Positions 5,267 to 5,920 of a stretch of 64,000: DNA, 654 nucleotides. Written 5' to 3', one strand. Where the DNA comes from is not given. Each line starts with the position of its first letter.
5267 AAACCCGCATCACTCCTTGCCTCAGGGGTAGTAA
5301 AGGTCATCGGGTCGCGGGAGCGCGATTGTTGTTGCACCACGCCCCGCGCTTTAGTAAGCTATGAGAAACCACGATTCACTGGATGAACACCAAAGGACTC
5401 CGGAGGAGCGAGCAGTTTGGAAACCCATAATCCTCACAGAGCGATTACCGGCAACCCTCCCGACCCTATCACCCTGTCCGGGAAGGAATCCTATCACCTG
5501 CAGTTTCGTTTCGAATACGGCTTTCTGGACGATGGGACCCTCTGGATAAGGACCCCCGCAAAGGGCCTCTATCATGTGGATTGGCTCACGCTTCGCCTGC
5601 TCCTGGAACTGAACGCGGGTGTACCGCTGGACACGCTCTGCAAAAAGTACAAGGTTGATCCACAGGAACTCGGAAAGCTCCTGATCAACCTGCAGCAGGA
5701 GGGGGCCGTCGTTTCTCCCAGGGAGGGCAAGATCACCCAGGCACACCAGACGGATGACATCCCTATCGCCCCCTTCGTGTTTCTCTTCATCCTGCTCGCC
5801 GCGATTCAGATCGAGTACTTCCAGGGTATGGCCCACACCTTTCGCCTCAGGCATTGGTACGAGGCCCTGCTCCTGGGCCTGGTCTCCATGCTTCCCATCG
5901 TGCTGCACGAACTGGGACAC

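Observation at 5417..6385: RiPP recognition element fused to an M50 intramembrane protease instead of to the rSAM enzyme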

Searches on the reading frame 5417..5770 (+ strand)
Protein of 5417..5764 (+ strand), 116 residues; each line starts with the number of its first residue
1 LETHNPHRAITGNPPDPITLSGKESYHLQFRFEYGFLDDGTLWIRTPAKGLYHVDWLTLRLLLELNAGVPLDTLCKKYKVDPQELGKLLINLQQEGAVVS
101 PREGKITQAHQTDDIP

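Call 5: search_protein_families(library=pfam, proteins=[window:5417-5764:+], max_evalue=10)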
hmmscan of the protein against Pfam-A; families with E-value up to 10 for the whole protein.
seq(116 aa): 0 families

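Call 10: search_solved_structures(query=A2, max_evalue=10, show_alignments=3)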
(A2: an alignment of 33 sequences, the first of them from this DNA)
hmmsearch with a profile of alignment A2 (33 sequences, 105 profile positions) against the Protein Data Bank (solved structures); distinct sequences matched with E-value up to 10: 17.
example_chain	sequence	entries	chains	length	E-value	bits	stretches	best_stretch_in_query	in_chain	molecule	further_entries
2ma3_A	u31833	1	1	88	0.0085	19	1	58-92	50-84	DNA replication initiator (Cdc21/Cdc54)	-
9j8g_A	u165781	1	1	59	0.22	14.5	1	43-89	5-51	Z-DNA-binding protein 1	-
2xvc_A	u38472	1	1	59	0.23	14.4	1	53-86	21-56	ESCRT-III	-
1j75_A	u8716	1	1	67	0.3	14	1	43-89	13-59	Tumor Stroma and Activated Macrophage Protein DLM-1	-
7ueb_E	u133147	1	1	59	0.31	14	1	55-90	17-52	PscE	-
3jth_A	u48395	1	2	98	0.38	13.7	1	43-95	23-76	Transcription activator HlyU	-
5znx_A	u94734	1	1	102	0.43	13.6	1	43-95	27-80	Transcriptional activator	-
2ply_A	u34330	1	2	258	0.59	13.1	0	47-86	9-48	Selenocysteine-specific elongation factor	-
3gvm_A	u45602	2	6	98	0.63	13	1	59-90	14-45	Putative uncharacterized protein SAG1039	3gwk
1lva_A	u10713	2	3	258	0.73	12.8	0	47-86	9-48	Selenocysteine-specific elongation factor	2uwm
3o9o_A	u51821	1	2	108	0.76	12.8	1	59-90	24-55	Uncharacterized protein gbs1074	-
2heo_A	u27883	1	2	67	0.83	12.6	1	43-88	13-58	Z-DNA binding protein 1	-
5lkb_A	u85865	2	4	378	0.99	12.4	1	51-101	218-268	Glutathione S-transferase omega-like 2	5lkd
6hiv_A1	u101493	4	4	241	1.1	12.2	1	49-76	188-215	bL28m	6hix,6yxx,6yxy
9j89_D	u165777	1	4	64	1.2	12.2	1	40-85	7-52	Z-DNA-binding protein 1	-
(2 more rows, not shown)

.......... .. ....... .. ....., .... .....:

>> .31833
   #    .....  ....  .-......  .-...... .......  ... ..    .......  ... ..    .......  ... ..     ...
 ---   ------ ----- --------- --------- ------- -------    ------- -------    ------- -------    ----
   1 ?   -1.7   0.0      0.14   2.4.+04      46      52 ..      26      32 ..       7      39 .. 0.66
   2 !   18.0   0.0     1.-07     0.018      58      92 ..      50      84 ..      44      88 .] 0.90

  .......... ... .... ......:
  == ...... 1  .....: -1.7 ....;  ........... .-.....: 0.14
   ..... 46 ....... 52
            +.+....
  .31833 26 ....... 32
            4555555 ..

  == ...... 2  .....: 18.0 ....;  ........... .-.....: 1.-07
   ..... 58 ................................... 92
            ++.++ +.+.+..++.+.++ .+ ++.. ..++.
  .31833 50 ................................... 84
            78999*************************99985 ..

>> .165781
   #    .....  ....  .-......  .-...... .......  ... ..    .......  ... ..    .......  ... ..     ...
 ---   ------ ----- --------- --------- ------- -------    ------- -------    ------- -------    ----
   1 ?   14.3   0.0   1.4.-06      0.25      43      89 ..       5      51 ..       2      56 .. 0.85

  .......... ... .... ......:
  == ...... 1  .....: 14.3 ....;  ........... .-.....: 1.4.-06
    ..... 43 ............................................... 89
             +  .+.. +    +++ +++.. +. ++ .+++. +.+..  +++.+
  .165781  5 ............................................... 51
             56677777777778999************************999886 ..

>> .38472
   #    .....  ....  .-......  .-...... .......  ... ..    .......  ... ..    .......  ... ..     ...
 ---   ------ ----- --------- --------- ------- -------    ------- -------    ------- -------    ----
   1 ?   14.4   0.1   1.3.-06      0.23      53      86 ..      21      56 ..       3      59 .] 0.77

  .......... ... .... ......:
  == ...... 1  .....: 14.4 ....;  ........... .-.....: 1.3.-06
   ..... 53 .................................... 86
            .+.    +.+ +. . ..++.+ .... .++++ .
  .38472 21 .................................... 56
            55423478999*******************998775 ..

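Call 27: predict_structure(alignment_id=A2)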
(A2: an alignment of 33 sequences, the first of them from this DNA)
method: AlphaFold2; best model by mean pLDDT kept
length: 118 residues; sequences in the alignment: 33
mean_pLDDT: 78.8   pTM: 0.65
mean pLDDT of the five models: 78.8, 78.1, 78.0, 76.4, 76.4
residues with pLDDT >= 90: 46; 70-90: 40; 50-70: 14; < 50: 18
segments of 3 or more residues with pLDDT < 50: 1-4, 6-13, 16-19
pLDDT, mean of each block of 10 residues (from residue 1): 43 47 73 90 88 92 92 90 89 90 87 60
secondary structure, 60 per line:
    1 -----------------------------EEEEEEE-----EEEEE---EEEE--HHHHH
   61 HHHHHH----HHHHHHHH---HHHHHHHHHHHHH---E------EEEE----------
elements in order: E30-36 E42-46 E50-53 H56-66 H71-78 H82-94 E105-108

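Call 44: search_protein_representatives(alignment_id=A2)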
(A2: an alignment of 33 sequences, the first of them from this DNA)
Query: 33 sequences, 105 profile positions. Proteins with E-value up to 0.001 (for the whole library): 63; up to 1e-10: 18; up to 1e-30: 5. The best 63 are listed.
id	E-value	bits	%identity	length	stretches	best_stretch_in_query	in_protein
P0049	5.0e-40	151.6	-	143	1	5-105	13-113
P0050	1.8e-32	127.3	-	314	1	9-105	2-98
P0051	5.3e-32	125.8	-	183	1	7-104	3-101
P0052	8.6e-32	125.1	-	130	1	5-104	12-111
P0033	9.7e-32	125.0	-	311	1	8-104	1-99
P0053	4.7e-21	90.6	-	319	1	15-105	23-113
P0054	1.1e-20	89.4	-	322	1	6-104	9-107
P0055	2.6e-20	88.3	-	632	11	47-97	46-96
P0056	5.2e-17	77.6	-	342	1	14-104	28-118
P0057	1.9e-14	69.4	-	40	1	15-54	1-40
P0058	9.4e-14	67.2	-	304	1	14-97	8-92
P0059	1.7e-13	66.3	-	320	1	14-102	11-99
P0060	2.5e-12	62.5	-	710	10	44-89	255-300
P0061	3.7e-12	62.0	-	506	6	35-78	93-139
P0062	6.0e-12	61.4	-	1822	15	24-40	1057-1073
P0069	2.8e-08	49.6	-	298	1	17-95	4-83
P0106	6.4e-04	35.6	-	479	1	15-80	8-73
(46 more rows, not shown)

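Call 45: search_protein_families(library=pfam, proteins=[P0106, P0049, P0051, P0052, P0055, P0060, P0056, P0069], max_evalue=0.01)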
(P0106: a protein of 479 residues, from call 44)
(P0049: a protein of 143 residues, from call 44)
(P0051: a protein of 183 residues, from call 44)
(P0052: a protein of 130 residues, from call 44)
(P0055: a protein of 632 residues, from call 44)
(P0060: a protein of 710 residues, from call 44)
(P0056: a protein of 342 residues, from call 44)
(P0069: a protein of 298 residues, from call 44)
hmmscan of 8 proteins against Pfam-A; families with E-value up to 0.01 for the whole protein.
P0106 (479 aa): 0 families

P0049 (143 aa): 0 families

P0051 (183 aa): 0 families

P0052 (130 aa): 1 family
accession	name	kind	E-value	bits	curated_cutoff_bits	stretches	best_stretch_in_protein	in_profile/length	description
PF12802.13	MarR_2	-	0.007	16.9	27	0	48-93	6-51/61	MarR family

P0055 (632 aa): 45 families (the best 25 are shown)
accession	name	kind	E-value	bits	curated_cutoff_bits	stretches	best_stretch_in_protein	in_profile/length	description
PF08765.17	Mor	-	1.5e-54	182.9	24.9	6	582-624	57-98/107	Mor transcription activator family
PF13384.12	HTH_23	-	1.5e-31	107.8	24.6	2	237-276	7-46/50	Homeodomain-like domain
PF13518.12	HTH_28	-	1.7e-25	89.2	25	0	241-279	5-45/52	Helix-turn-helix domain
PF04760.21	IF2_N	-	1.7e-17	63.3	25.3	0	199-221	3-26/53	Translation initiation factor IF-2, N-terminal region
PF02796.21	HTH_7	-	6.9e-17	61.8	23.8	2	195-222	17-44/45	Helix-turn-helix domain of resolvase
PF04255.20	DUF433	-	1.1e-16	60.8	23.6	0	192-220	24-53/56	Protein of unknown function (DUF433)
PF19575.5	HTH_58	-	2.9e-15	56.4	23.8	0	437-473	16-52/62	Helix-turn-helix domain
PF13551.12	HTH_29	-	1.7e-14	54.1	28.1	0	54-78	11-36/64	Winged helix-turn helix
PF13542.12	HTH_Tnp_ISL3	-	6.9e-14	51.5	27.4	0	197-222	25-49/51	Helix-turn-helix domain of transposase family ISL3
PF12298.14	Bot1p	-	3.2e-13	50.7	23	0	189-219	22-53/172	Eukaryotic mitochondrial regulator protein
PF12668.12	DUF3791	-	6.7e-13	48.9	25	0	350-377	7-33/60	Protein of unknown function (DUF3791)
PF04545.22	Sigma70_r4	-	1.4e-11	44.2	24.1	0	196-222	17-43/50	Sigma-70, region 4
PF00196.25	GerE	-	7e-11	42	23.5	0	481-512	3-34/57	Bacterial regulatory proteins, luxR family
PF13412.12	HTH_24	-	2.8e-09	36.9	21.9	0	248-270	17-39/48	Winged helix-turn-helix DNA-binding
PF08279.18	HTH_11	-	3.1e-09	37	25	0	596-623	14-41/55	HTH domain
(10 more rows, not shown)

P0060 (710 aa): 19 families
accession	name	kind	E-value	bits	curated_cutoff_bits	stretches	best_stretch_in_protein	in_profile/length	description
PF04255.20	DUF433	-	7.2e-22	77.4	23.6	0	5-34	21-51/56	Protein of unknown function (DUF433)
PF21280.2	Helicase_dom4_arc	-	1.9e-17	63.8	27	0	154-188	54-88/125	Archaeal helicase, domain 4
PF13384.12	HTH_23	-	1.5e-16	60.1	24.6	0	8-45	10-47/50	Homeodomain-like domain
PF14493.12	HTH_40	-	1.2e-10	42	27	0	459-520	5-66/89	Helix-turn-helix domain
PF00196.25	GerE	-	1.9e-09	37.4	23.5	0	457-492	8-43/57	Bacterial regulatory proteins, luxR family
PF13518.12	HTH_28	-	7.1e-09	36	25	0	307-346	4-45/52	Helix-turn-helix domain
PF08148.17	DSHCT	-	1.7e-08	34.8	22.7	0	441-478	77-123/172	DSHCT (NUC185) domain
PF22455.1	PqqF_C_3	-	5.8e-07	30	27.9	0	126-161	18-53/128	PQQ synthase PqqF, C-terminal lobe domain 3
PF08281.18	Sigma70_r4_2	-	1.1e-06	28.7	25.7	0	14-42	25-53/54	Sigma-70, region 4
PF06627.17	DUF1153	-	8.9e-06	26.2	23.5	0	258-302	37-82/87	Protein of unknown function (DUF1153)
PF21212.3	Dimerisation2-like_dom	-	2.1e-05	25.2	27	0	252-298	21-67/72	Dimerisation2-like domain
PF04967.18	HTH_10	-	0.00017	21.7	23.1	0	419-441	27-49/53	HTH DNA binding domain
PF13551.12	HTH_29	-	0.00032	21.2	28.1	0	545-570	15-40/64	Winged helix-turn helix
PF21903.1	BDI_0842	-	0.00049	20.9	27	0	135-154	48-67/89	Hypothetical protein BDI_0842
PF13412.12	HTH_24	-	0.00055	19.9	21.9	0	313-345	15-47/48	Winged helix-turn-helix DNA-binding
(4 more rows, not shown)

P0056 (342 aa): 3 families
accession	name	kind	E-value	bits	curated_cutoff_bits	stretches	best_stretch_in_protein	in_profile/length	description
PF02163.28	Peptidase_M50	-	0.0019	18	27.2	0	156-176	4-24/221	Peptidase family M50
PF14394.12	DUF4423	-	0.0054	17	30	1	61-118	27-85/165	Domain of unknown function (DUF4423)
PF12802.13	MarR_2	-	0.0089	16.6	27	0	61-103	12-56/61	MarR family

P0069 (298 aa): 0 families

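Call 47: search_protein_families(library=ncbifam, proteins=[P0106], max_evalue=0.01)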
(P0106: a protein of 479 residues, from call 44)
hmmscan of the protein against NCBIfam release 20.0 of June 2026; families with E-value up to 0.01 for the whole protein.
P0106 (479 aa): 3 families
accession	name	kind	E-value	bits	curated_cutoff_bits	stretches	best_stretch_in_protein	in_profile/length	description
NF041824.1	daptide_HExxH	equivalog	3.2e-06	26.5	300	1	214-382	135-303/379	daptide biosynthesis intramembrane metalloprotease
NF058609.1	RiPP_HExxH_LiaK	equivalog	0.00052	19.8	225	1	215-367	63-216/246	YydH/LiaK family epipeptide maturation metalloprotease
NF033530.1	lasso_PqqD_Strm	exception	0.0014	18.8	70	0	18-57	10-49/78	lasso peptide biosynthesis PqqD family chaperone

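Call 67: search_protein_families(library=ncbifam, alignment_id=A2, max_evalue=1)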
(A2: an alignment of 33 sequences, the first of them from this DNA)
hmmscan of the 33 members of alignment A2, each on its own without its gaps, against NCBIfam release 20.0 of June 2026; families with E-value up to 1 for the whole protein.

A. member 1, seq(118 aa): 1 family
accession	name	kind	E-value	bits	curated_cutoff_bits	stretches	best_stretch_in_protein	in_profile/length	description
NF053660.1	ORF80_fam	equivalog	0.14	12.1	95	1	67-98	15-46/70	ORF80 family leucine zipper DNA-binding protein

B. families by the number of members that match (of 33 scanned): 21 families
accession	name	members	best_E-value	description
NF053660.1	ORF80_fam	8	0.011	ORF80 family leucine zipper DNA-binding protein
NF041008.1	cell_div_CdvB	3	0.017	cell division protein CdvB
TIGR01884.1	cas_HTH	3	0.041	CRISPR-associated CARF protein Csa3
NF038385.1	IS66_access_TnpA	2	0.012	IS66-like element accessory protein TnpA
NF033545.0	transpos_IS630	2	0.017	IS630 family transposase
NF047790.1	tRNAmsioHdxaseMiaE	2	0.048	tRNA isopentenyl-2-thiomethyl-A-37 hydroxylase MiaE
TIGR04176.1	MarR_EPS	1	0.00069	MarR family EPS-associated transcriptional regulator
NF006511.0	PRK08951.1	1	0.016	malate synthase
NF041658.1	ornithlipidmtase_OlsG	1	0.031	ornithine lipid N-methyltransferase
TIGR02937.1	sigma70-ECF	1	0.036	sigma-70 family RNA polymerase sigma factor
NF007264.0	PRK09718.1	1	0.048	SopA family protein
NF000464.2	blaOXA-143_like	1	0.051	OXA-143 family carbapenem-hydrolyzing class D beta-lactamase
NF033577.2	transpos_IS481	1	0.055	IS481 family transposase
NF033672.1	mbn_chaper_assoc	1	0.072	copper uptake system-associated protein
NF008384.0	PRK11179.1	1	0.077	transcriptional regulator AsnC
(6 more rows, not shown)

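Call 68: search_protein_families(library=pfam, alignment_id=A2, max_evalue=1)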
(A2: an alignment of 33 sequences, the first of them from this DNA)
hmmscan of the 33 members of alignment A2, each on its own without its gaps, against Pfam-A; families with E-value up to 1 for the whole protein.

A. member 1, seq(118 aa): 0 families

B. families by the number of members that match (of 33 scanned): 41 families (the first 25 are shown)
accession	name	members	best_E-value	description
PF13518.12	HTH_28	6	5.2e-06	Helix-turn-helix domain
PF13551.12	HTH_29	6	0.0043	Winged helix-turn helix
PF13077.11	DUF3909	5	0.0084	Protein of unknown function (DUF3909)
PF08765.17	Mor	3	0.0048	Mor transcription activator family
PF21147.3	AMPK_alpha_AID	3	0.0065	AMP-activated protein kinase, alpha subunit, autoinhibitory domain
PF01978.25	TrmB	3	0.0075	Sugar-specific transcriptional regulator TrmB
PF21120.3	MCM_WH_arc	3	0.018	Archaeal MCM, winged-helix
PF04255.20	DUF433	3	0.035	Protein of unknown function (DUF433)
PF13384.12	HTH_23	3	0.049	Homeodomain-like domain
PF01047.28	MarR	3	0.052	MarR family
PF12802.13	MarR_2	2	0.0074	MarR family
PF02082.26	Rrf2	2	0.01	Iron-dependent Transcriptional regulator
PF20112.4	DUF6502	2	0.015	Family of unknown function (DUF6502)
PF01527.26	HTH_Tnp_1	2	0.025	Transposase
PF12298.14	Bot1p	1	0.0048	Eukaryotic mitochondrial regulator protein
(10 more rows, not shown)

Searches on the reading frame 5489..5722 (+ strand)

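Call 5: search_protein_families(library=pfam, proteins=[window:5489-5722:+], max_evalue=10)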
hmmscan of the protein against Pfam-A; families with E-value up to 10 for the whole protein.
seq(78 aa): 1 family
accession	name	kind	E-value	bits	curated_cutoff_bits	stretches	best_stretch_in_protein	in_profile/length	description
PF02002.24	TFIIE_alpha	-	0.25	11.7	22.9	1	42-73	25-56/105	TFIIE alpha subunit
